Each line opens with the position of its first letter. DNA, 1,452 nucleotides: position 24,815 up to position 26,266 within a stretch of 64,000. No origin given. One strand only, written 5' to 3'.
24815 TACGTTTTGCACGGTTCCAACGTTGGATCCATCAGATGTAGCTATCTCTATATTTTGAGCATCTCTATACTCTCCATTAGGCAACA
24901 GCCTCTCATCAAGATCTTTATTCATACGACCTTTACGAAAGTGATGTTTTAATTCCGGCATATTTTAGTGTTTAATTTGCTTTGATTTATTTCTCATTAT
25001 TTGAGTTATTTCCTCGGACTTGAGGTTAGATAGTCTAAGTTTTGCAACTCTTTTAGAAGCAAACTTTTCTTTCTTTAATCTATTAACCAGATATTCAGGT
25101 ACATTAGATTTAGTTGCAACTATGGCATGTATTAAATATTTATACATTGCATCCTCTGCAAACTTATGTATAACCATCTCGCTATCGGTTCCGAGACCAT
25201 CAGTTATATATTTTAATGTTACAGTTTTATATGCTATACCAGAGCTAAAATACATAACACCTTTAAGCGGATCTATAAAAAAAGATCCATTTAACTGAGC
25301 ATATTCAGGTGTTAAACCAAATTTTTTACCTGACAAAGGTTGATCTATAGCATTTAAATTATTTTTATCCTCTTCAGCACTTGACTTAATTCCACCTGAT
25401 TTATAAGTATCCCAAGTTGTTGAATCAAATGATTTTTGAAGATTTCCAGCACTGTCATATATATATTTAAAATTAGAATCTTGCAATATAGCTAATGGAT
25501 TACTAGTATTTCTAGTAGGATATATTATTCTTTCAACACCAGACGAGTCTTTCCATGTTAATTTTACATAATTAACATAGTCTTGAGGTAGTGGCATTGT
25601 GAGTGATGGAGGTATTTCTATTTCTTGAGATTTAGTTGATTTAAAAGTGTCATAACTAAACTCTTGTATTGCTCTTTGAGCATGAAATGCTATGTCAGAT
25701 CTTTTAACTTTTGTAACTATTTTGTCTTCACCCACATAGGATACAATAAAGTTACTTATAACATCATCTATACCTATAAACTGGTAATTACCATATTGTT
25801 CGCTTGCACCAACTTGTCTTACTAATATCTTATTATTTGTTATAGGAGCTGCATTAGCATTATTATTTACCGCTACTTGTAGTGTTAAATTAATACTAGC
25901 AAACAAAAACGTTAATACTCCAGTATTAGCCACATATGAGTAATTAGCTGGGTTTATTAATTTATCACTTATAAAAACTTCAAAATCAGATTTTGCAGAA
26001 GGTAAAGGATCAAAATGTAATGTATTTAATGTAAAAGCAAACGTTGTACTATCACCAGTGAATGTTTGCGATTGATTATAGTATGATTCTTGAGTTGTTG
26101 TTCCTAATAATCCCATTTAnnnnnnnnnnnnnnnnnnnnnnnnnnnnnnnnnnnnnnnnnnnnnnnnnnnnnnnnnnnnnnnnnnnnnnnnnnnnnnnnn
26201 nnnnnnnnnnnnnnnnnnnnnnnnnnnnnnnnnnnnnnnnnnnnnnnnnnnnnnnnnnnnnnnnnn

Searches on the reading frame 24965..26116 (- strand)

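Call 69: search_protein_families(library=phrogs, proteins=[window:24965-26116:-], max_evalue=0.001)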
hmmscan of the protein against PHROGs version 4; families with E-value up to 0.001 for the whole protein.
window:24965-26116:- (383 aa): 1 family
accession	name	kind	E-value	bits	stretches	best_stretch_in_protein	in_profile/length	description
phrog_13977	-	head and packaging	5.9e-44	151.5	1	104-371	12-270/273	virion structural protein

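Call 70: search_protein_families(library=pfam, proteins=[window:24965-26116:-], max_evalue=0.001)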
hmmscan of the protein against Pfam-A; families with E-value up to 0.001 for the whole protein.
window:24965-26116:- (383 aa): 0 families
